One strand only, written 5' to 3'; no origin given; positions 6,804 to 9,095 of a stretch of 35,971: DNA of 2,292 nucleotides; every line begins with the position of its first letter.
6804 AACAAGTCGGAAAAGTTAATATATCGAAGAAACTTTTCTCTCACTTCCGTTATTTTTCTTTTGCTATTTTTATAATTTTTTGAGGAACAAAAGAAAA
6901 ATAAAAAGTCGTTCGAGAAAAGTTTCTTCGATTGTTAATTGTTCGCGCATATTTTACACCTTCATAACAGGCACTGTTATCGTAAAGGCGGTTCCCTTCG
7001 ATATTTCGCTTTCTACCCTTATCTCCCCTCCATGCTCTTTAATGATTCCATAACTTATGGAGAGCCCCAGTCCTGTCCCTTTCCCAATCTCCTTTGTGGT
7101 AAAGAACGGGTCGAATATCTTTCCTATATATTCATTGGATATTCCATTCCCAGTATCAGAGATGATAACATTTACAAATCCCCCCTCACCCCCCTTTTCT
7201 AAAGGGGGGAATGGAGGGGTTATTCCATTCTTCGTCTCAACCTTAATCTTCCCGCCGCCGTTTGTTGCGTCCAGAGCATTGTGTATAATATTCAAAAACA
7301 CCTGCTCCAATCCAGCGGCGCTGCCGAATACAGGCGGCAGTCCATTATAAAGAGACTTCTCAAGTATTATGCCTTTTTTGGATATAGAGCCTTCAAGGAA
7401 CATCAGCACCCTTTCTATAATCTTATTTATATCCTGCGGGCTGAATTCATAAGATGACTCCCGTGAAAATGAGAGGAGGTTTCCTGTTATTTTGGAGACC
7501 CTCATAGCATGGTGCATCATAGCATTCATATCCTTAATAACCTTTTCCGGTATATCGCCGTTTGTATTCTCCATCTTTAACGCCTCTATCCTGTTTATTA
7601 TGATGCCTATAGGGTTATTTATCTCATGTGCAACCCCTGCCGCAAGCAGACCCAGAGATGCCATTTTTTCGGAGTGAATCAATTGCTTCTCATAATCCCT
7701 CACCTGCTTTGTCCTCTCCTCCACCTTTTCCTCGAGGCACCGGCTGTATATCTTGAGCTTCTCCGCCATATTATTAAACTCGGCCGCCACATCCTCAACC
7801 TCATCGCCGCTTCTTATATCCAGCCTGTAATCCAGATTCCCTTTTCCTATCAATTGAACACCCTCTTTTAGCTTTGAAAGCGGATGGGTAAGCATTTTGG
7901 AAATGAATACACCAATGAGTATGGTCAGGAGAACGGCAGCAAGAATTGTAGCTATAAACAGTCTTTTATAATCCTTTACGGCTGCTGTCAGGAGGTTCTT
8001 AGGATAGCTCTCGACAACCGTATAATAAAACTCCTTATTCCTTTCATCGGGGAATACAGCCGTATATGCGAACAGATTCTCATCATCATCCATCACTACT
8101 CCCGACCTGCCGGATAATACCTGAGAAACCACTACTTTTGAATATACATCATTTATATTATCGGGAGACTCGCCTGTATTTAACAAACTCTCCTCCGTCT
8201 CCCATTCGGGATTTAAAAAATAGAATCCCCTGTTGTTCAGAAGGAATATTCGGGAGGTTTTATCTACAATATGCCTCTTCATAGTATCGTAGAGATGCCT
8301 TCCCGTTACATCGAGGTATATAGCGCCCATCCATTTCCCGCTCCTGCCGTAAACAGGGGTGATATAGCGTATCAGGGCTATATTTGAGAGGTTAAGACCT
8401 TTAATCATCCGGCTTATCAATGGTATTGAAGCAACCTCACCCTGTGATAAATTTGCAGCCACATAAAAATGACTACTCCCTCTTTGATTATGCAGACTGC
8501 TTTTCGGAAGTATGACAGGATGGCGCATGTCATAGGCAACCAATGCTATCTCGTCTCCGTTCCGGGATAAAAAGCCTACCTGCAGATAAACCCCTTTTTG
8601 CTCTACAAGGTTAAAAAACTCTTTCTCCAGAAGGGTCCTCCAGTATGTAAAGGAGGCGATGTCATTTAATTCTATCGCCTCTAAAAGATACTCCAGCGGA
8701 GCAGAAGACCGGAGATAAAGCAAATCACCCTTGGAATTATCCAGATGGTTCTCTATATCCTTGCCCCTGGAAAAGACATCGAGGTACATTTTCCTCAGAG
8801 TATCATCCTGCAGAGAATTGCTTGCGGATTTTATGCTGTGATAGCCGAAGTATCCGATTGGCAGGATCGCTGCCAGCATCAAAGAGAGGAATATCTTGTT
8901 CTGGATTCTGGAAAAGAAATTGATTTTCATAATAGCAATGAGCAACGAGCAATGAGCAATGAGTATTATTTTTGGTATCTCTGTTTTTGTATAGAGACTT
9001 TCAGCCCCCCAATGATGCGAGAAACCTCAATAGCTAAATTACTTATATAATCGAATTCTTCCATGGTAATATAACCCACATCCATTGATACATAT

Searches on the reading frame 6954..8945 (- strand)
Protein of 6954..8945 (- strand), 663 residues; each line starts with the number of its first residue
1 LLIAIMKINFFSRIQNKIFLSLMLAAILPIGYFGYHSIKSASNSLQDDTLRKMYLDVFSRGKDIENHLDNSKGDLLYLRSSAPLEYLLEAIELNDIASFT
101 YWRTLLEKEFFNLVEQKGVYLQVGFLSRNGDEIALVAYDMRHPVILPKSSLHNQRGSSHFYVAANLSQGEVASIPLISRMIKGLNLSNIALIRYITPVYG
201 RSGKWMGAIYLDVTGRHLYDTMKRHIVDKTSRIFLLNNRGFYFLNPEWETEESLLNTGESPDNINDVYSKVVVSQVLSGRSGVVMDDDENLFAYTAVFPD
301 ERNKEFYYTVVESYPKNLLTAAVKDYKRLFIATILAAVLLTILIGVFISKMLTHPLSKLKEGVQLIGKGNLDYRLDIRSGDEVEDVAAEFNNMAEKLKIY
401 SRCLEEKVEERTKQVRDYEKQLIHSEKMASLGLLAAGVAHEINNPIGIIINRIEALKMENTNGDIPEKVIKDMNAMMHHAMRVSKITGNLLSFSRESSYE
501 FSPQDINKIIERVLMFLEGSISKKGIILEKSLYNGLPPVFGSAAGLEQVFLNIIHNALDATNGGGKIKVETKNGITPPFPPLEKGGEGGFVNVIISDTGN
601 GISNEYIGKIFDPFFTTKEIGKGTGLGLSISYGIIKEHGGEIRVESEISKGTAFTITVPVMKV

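Call 14: search_protein_families(library=pfam, proteins=[window:6954-8945:-])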
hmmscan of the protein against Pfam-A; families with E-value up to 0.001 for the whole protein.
window:6954-8945:- (663 aa): 5 families
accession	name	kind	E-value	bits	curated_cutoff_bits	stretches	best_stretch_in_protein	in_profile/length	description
PF02518.31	HATPase_c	-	2.3e-23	83.2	26.4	1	543-660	3-109/111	Histidine kinase-, DNA gyrase B-, and HSP90-like ATPase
PF00672.30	HAMP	-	2.1e-12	47.6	25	1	347-397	1-51/53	HAMP domain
PF21623.3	HK_sensor_dom_bact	-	1.4e-09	38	27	1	103-297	50-241/253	Bacterial histidine kinase, sensor domain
PF00512.31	HisKA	-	2.1e-07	31.3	26.9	1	431-496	2-63/66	His Kinase A (phospho-acceptor) domain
PF02743.24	dCache_1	-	3e-05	24.1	45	1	61-249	19-184/240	Cache domain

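Call 31: find_homologous_proteins(query=window:6954-8924:-, max_evalue=1e-30)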
Query window:6954-8924:- (656 aa): 1020 proteins with E <= 1e-30 among 8000 candidates; the best 120 are listed.
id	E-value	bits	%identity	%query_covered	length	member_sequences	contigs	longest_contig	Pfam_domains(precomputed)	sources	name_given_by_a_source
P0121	0.0e+0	1455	100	100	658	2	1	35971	PF00672.31,PF02518.32,PF00512.32,PF21623.4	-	-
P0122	0.0e+0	1277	88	100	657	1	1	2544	PF00672.31,PF02743.25,PF02518.32,PF00512.32,PF21623.4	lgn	-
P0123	0.0e+0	1198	84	98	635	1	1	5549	PF00672.31,PF02518.32,PF00512.32,PF21623.4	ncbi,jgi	-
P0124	0.0e+0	1163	80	100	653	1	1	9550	PF00672.31,PF02743.25,PF02518.32,PF00512.32,PF21623.4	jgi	jgi:two-component system NtrC family sensor kinase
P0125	0.0e+0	1106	75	99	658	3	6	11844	PF00672.31,PF02518.32,PF00512.32,PF21623.4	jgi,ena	-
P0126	0.0e+0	1104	75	100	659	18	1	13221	PF00672.31,PF02743.25,PF02518.32,PF00512.32,PF21623.4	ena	-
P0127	0.0e+0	1072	72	100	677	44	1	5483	PF00672.31,PF02743.25,PF02518.32,PF00512.32,PF21623.4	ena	-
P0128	0.0e+0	1068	72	100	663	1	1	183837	PF00672.31,PF02743.25,PF02518.32,PF00512.32,PF21623.4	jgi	jgi:two-component system NtrC family sensor kinase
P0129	0.0e+0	1055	72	100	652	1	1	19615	PF00672.31,PF02518.32,PF00512.32,PF21623.4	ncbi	-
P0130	0.0e+0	1055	72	100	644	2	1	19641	PF00672.31,PF02518.32,PF00512.32,PF21623.4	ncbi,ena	ncbi:MAG: ATP-binding protein [Nitrospinota bacterium]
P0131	0.0e+0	1032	72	97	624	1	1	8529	PF00672.31,PF02518.32,PF00512.32,PF21623.4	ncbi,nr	ncbi:MAG: HAMP domain-containing protein [Nitrospinae bacterium]|nr:HAMP domain-containing protein [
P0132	1.7e-223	762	77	66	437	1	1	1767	PF00672.31,PF02518.32,PF00512.32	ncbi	ncbi:MAG: ATP-binding protein, partial [Nitrospinota bacterium]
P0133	3.2e-182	626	47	99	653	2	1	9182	PF00672.31,PF02743.25,PF02518.32,PF00512.32,PF21623.4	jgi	jgi:signal transduction histidine kinase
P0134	1.4e-179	617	47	100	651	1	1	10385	PF00672.31,PF02743.25,PF02518.32,PF00512.32,PF21623.4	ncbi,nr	ncbi:MAG: sensor histidine kinase [Nitrospinae bacterium]|nr:sensor histidine kinase [Nitrospinota b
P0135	1.4e-177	610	47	97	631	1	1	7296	PF00672.31,PF02743.25,PF02518.32,PF00512.32,PF21623.4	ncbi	-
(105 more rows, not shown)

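Call 33: find_encoding_contigs(protein=P0125, flank=10000, max_places=1)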
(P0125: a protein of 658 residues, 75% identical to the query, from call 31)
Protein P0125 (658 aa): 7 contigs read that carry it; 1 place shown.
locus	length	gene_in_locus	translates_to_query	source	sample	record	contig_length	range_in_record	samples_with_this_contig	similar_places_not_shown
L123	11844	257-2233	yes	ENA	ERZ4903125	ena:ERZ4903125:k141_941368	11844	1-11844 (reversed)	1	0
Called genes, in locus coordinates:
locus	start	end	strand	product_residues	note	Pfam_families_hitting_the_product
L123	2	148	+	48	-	?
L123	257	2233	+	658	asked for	PF21623:HK_sensor_dom_bact, PF00672:HAMP, PF00512:HisKA (weak), PF02518:HATPase_c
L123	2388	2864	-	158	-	PF00072:Response_reg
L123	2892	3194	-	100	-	-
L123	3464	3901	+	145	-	PF13560:HTH_31, PF01381:HTH_3, PF12844:HTH_19 (weak)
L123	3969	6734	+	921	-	PF01564:Spermine_synth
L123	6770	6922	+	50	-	PF05635:23S_rRNA_IVP (weak)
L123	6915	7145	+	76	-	PF05635:23S_rRNA_IVP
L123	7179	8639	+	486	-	PF00072:Response_reg, PF00158:Sigma54_activat, PF14532:Sigma54_activ_2, PF07724:AAA_2 (faint), PF07728:AAA_5, PF25601:AAA_lid_14, PF02954:HTH_8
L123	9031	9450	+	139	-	-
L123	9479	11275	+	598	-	PF10282:Lactonase, PF18764:nos_propeller (faint), PF21783:YNCE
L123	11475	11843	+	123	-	?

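Call 34: find_encoding_contigs(protein=P0129, flank=10000, max_places=1)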
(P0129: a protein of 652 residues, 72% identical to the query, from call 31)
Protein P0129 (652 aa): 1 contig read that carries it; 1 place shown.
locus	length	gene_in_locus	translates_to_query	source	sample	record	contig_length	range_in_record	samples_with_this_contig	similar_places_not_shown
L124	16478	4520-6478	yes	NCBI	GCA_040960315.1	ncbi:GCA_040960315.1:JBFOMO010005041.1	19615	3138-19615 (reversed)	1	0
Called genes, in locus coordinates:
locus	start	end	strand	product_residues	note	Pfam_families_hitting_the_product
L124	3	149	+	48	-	?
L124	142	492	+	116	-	PF00034:Cytochrom_C, PF13442:Cytochrome_CBB3 (weak)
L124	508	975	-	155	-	-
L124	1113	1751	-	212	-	PF03781:FGE-sulfatase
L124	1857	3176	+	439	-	PF13433:Peripla_BP_5, PF13458:Peripla_BP_6, PF01094:ANF_receptor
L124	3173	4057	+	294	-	PF03781:FGE-sulfatase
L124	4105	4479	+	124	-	PF05635:23S_rRNA_IVP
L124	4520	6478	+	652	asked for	PF21623:HK_sensor_dom_bact, PF00672:HAMP, PF00512:HisKA (weak), PF02518:HATPase_c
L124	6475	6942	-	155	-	PF00072:Response_reg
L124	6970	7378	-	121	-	-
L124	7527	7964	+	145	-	PF13560:HTH_31, PF01381:HTH_3, PF12844:HTH_19 (weak)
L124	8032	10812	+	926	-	PF01564:Spermine_synth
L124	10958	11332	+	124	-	PF05635:23S_rRNA_IVP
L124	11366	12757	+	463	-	PF00072:Response_reg, PF00158:Sigma54_activat, PF14532:Sigma54_activ_2, PF07724:AAA_2 (faint), PF07728:AAA_5, PF25601:AAA_lid_14, PF02954:HTH_8 (weak)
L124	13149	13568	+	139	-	-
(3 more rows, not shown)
